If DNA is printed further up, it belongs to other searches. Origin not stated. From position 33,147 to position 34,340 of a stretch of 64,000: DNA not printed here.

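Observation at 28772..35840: Second chemosensory cluster is stripped down and partly degenerate (His-less kinase, REC-Hpt remnant, no CheW/R/B)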

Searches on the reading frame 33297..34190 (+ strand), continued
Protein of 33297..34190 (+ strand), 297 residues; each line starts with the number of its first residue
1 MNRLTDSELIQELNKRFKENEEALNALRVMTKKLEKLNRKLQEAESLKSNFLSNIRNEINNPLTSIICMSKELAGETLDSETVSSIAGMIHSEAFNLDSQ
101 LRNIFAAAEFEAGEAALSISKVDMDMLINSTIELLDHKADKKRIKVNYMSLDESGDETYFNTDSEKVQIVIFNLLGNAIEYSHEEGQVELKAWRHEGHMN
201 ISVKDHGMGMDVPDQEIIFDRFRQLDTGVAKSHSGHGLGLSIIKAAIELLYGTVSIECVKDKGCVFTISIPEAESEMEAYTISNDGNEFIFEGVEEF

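Call 42: search_solved_structures(query=window:33297-34190:+, max_evalue=0.00001, show_alignments=3)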
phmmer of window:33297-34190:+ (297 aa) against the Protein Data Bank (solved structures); distinct sequences matched with E-value up to 0.00001: 51.
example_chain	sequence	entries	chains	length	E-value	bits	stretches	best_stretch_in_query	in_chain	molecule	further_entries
5c93_A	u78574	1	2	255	4.1e-24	88.6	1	42-277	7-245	Histidine kinase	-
4u7n_A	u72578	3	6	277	5e-24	88.3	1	42-277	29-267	Histidine protein kinase sensor protein | Histidine kinase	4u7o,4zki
7z8n_A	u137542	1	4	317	2.9e-22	82.6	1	12-271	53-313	Histidine kinase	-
4q20_A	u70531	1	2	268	7.7e-22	81.2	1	36-274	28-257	Sensor protein DivL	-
2c2a_A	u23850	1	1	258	4.4e-21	78.7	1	33-273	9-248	SENSOR HISTIDINE KINASE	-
5uht_A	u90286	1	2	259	4.4e-21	78.7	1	33-273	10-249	Sensor histidine kinase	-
3dge_A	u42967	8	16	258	4.4e-21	78.7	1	33-273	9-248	Sensor protein | Histidine kinase | Sensor histidine kinase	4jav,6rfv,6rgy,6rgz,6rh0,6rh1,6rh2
6azr_A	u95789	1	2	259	8.4e-21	77.8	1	33-273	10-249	Sensor histidine kinase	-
6rh7_A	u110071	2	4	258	1.1e-20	77.4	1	33-273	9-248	Sensor histidine kinase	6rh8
4i5s_A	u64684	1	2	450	2.2e-20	76.4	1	44-273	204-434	Putative histidine kinase CovS; VicK-like protein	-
4jas_A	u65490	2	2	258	5e-20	75.2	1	33-273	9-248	Histidine kinase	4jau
3sl2_A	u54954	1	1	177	1.7e-16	63.7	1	157-278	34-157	Sensor histidine kinase yycG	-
9jfj_A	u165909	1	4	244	1.2e-14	57.6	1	48-271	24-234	Sensor histidine kinase ZraS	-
6dk8_A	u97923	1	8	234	3.3e-14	56.1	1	50-278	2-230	RetS (Regulator of Exopolysaccharide and Type III Secretion)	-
9epn_A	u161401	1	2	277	3.6e-14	56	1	26-272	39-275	Sensor histidine kinase HprS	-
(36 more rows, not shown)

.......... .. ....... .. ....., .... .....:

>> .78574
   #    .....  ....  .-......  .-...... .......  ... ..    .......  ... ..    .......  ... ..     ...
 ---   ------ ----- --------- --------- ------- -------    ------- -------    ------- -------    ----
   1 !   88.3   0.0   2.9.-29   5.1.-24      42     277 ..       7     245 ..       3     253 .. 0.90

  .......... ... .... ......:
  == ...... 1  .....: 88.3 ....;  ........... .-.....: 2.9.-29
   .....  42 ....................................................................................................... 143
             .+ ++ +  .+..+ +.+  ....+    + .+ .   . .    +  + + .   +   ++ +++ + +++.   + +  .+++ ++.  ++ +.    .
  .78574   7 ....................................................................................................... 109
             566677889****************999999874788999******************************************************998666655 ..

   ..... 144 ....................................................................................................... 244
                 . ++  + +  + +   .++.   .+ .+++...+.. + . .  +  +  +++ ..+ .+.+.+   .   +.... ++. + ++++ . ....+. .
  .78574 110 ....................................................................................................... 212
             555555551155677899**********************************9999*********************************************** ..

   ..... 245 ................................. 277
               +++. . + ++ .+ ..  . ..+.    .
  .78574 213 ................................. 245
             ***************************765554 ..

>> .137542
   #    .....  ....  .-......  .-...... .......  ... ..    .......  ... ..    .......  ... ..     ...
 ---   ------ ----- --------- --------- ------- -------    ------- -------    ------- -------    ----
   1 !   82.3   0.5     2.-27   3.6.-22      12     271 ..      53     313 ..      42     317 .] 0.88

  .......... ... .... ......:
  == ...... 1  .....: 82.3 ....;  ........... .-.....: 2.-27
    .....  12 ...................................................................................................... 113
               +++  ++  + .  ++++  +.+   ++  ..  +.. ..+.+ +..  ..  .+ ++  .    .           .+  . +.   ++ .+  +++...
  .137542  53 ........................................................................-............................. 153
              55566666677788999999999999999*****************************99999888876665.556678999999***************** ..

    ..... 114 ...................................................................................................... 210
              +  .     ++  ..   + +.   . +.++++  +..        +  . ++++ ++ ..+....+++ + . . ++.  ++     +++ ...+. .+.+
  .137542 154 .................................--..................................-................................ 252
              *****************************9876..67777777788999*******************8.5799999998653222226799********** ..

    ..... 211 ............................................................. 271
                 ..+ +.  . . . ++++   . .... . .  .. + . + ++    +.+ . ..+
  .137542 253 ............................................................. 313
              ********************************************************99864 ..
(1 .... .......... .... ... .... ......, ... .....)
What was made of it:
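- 33465..33467 (+): Codon of Asn57, the residue that replaces the phospho-acceptor His. The motif is N57-E58-I-N-N61-P62-L63. Alignment to WalK (call 42).
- On Functional HisKA sensor histidine kinase (for 33297): Asn57 aligns with the His of WalK (call 42).
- Checked: In the alignment to WalK (PDB 5c93), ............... aligns with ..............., so Asn57 sits at the His position (call 42).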

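Call 43: find_encoding_contigs(protein=P0005, flank=10000, max_places=1)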
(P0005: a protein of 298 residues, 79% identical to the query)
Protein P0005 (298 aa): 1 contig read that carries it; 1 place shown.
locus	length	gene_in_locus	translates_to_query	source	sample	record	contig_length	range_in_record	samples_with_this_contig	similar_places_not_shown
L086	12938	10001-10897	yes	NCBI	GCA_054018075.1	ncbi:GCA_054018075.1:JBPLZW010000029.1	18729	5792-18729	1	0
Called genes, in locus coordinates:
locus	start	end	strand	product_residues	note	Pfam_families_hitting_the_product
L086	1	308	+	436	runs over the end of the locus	PF00512:HisKA, PF02518:HATPase_c, PF00072:Response_reg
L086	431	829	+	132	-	PF00072:Response_reg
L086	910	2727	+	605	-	PF08448:PAS_4, PF13426:PAS_9 (weak), PF00512:HisKA, PF02518:HATPase_c, PF00072:Response_reg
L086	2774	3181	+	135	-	PF00072:Response_reg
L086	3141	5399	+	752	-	PF08448:PAS_4 (weak), PF00512:HisKA, PF02518:HATPase_c, PF00072:Response_reg, PF01627:Hpt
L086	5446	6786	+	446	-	PF00015:MCPsignal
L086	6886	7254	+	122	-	PF00072:Response_reg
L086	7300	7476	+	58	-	-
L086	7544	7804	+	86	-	PF01740:STAS, PF13466:STAS_2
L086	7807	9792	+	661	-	PF01627:Hpt, PF02895:H-kinase_dim, PF02518:HATPase_c, PF01584:CheW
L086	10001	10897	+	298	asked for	PF02518:HATPase_c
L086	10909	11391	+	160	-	PF03975:CheD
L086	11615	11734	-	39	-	-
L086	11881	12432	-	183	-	PF05685:Uma2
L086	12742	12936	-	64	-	?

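Call 44: find_encoding_contigs(protein=P0007, flank=10000, max_places=1)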
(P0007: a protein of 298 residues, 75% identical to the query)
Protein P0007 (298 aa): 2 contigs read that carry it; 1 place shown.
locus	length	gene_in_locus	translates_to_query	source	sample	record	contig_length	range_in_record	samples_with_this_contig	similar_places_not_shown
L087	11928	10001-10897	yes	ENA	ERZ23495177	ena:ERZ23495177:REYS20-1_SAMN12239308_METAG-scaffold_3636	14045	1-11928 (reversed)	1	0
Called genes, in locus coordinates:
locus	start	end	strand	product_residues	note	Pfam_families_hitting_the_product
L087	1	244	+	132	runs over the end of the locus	PF00072:Response_reg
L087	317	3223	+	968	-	PF00989:PAS, PF08448:PAS_4, PF13426:PAS_9, PF08448:PAS_4, PF13426:PAS_9, PF00512:HisKA, PF02518:HATPase_c, PF00072:Response_reg, +2 more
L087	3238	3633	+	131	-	PF00072:Response_reg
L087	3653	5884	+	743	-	PF00512:HisKA, PF02518:HATPase_c, PF00072:Response_reg, PF01627:Hpt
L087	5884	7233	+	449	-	PF04344:CheZ (faint), PF00015:MCPsignal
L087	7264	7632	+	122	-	PF00072:Response_reg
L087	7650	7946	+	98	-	PF01740:STAS, PF13466:STAS_2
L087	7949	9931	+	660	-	PF01627:Hpt, PF02895:H-kinase_dim, PF02518:HATPase_c, PF01584:CheW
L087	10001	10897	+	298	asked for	PF00512:HisKA (weak), PF02518:HATPase_c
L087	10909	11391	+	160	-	PF03975:CheD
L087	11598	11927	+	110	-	?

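Call 45: find_encoding_contigs(protein=P0014, flank=10000, max_places=1)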
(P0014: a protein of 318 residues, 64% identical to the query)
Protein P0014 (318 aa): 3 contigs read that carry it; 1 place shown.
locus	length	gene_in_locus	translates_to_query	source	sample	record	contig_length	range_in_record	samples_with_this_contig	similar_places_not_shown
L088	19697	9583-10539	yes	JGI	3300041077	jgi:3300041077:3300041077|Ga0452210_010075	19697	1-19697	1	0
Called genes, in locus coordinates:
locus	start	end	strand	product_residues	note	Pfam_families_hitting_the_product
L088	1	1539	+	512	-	?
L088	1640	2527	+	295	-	PF03705:CheR_N, PF08242:Methyltransf_12 (faint), PF01739:CheR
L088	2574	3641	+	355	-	PF00072:Response_reg, PF01339:CheB_methylest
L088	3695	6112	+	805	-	PF00989:PAS, PF13188:PAS_8 (weak), PF13426:PAS_9, PF00512:HisKA, PF02518:HATPase_c, PF23198:PDE8A_N (weak), PF00072:Response_reg, PF01627:Hpt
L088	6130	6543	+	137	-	PF00072:Response_reg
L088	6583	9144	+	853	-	PF00512:HisKA, PF02518:HATPase_c, PF00072:Response_reg, PF23198:PDE8A_N, PF01627:Hpt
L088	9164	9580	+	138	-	PF00072:Response_reg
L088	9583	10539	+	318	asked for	PF00512:HisKA (weak), PF02518:HATPase_c, PF14501:HATPase_c_5 (weak)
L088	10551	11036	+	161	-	PF03975:CheD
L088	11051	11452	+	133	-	PF00072:Response_reg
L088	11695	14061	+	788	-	PF00072:Response_reg, PF00989:PAS, PF13426:PAS_9, PF00989:PAS, PF08448:PAS_4, PF13426:PAS_9, PF00512:HisKA, PF02518:HATPase_c, +4 more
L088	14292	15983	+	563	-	PF00072:Response_reg, PF13426:PAS_9, PF00158:Sigma54_activat, PF14532:Sigma54_activ_2, PF00004:AAA (weak), PF07728:AAA_5 (weak), PF25601:AAA_lid_14, PF02954:HTH_8, +1 more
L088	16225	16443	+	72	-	-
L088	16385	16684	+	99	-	-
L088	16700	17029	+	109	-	-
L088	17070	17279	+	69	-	-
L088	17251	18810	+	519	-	PF00140:Sigma70_r1_2, PF04542:Sigma70_r2, PF04539:Sigma70_r3, PF04545:Sigma70_r4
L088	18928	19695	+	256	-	?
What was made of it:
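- The equivalent slot is empty in L086 (call 43) and holds a plain REC in L088 (call 45).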

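Call 61: predict_structure(alignment_id=A3)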
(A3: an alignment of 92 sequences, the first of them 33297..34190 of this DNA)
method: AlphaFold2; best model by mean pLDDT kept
length: 297 residues; sequences in the alignment: 92
mean_pLDDT: 80.9   pTM: 0.71
mean pLDDT of the five models: 80.9, 78.8, 78.7, 78.2, 78.1
residues with pLDDT >= 90: 109; 70-90: 130; 50-70: 27; < 50: 31
segments of 3 or more residues with pLDDT < 50: 225-236, 277-280, 286-297
pLDDT, mean of each block of 10 residues (from residue 1): 75 89 88 81 71 78 91 85 92 89 86 85 95 93 93 85 94 92 91 93 87 66 45 50 90 88 90 64 48 39
secondary structure, 60 per line:
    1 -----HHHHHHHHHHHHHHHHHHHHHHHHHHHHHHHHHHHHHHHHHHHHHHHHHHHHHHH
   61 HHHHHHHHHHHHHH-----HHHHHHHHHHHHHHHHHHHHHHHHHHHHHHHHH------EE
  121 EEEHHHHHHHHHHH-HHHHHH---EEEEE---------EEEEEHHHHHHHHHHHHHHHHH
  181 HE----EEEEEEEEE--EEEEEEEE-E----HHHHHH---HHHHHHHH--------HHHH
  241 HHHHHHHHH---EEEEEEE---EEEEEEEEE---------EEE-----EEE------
elements in order: H6-74 H80-112 E119-123 H124-134 H136-141 E145-149 E159-163 H164-181 E187-195 E198-205 H212-217 H221-228 H237-249 E253-259 E263-271 E281-283 E289-291
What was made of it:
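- On Functional HisKA sensor histidine kinase (for 33297): AlphaFold2 model (call 61).
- The AlphaFold2 model is a canonical DHp+CA core (call 61).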

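Call 87: fold_search(model_id=the predicted structure, library=pdb)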
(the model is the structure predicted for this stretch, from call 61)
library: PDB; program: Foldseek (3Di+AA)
matches with E <= 10: 722; with E <= 0.001: 350
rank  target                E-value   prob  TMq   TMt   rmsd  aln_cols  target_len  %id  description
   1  4q20_A                6.7e-19  1.00  0.68  0.86   3.2       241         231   29  Crystal structure of a C-terminal part of tyrosine kinase (DivL) from Caulobacter crescentus CB15 at 2.50 A resolution (released 2014-04-23)
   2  6rh0_B                3.1e-18  1.00  0.68  0.84   3.0       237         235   25  Revisiting pH-gated conformational switch. Complex HK853-RR468 pH 5.5 (released 2020-02-19)
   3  6rh0_A                5.4e-18  1.00  0.67  0.84   3.0       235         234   25  Revisiting pH-gated conformational switch. Complex HK853-RR468 pH 5.5 (released 2020-02-19)
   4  3dge_A                1.1e-17  1.00  0.67  0.83   3.2       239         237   25  Structure of a histidine kinase-response regulator complex reveals insights into Two-component signaling and a novel c (released 2009-07-07)
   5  6rgz_A                1.6e-17  1.00  0.68  0.83   3.1       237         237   25  Revisiting pH-gated conformational switch. Complex HK853-RR468 pH 6.5 (released 2020-02-19)
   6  4q20_B                1.7e-17  1.00  0.62  0.80   4.4       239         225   29  Crystal structure of a C-terminal part of tyrosine kinase (DivL) from Caulobacter crescentus CB15 at 2.50 A resolution (released 2014-04-23)
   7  4jav_B                2.1e-17  1.00  0.60  0.71   4.8       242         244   25  Structural basis of a rationally rewired protein-protein interface (HK853wt and RR468mutant V13P, L14I, I17M and N21V) (released 2013-09-04)
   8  4jas_A                2.2e-17  1.00  0.65  0.79   3.9       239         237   26  Structural basis of a rationally rewired protein-protein interface (HK853mutant A268V, A271G, T275M, V294T and D297E a (released 2013-09-04)
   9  6rgy_A                2.7e-17  1.00  0.67  0.83   3.0       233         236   25  Revisiting pH-gated conformational switch. Complex HK853-RR468 pH 7.5 (released 2020-02-19)
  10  6rgy_B                3.3e-17  1.00  0.67  0.83   3.0       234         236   25  Revisiting pH-gated conformational switch. Complex HK853-RR468 pH 7.5 (released 2020-02-19)
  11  6rh7_A                3.3e-17  1.00  0.67  0.82   3.2       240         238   26  Revisiting pH-gated conformational switch. Complex HK853 mutant H260A -RR468 mutant D53A pH 7.5 (released 2020-02-19)
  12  6rh7_B                4.0e-17  1.00  0.68  0.84   3.0       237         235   25  Revisiting pH-gated conformational switch. Complex HK853 mutant H260A -RR468 mutant D53A pH 7.5 (released 2020-02-19)
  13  6rh8_A                6.2e-17  1.00  0.66  0.82   3.1       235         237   26  Revisiting pH-gated conformational switch. Complex HK853 mutant H260A -RR468 mutant D53A pH 5.3 (released 2020-02-19)
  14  6rfv_A                6.6e-17  1.00  0.67  0.84   3.0       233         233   25  Revisiting pH-gated conformational switch. Complex HK853-RR468 pH 7 (released 2020-02-19)
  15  5uht_A                1.2e-16  1.00  0.69  0.86   2.7       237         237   25  Structure of the Thermotoga maritima HK853-BeF3-RR468 complex at pH 5.0 (released 2017-12-27)
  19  5c93_A                6.4e-16  1.00  0.54  0.65   5.6       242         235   25  Histidine kinase with ATP (released 2016-07-27)
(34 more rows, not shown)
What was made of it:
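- Closest known: DivL of Caulobacter. Same: It is the best structural match (4q20; E 6.7e-19; TM 0.86 on the target; call 87).
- Closest known: RetS and RcsD. Same: RetS also appears among the sequence and structure hits of 33297 (calls 42, 87).
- Its best structural match is the pseudokinase DivL, followed by HK853-RR468 kinase-receiver complexes (call 87). The best structural match is DivL, a HisKA pseudokinase with Tyr at the His position (call 87); DivL is also a sequence hit (call 42).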
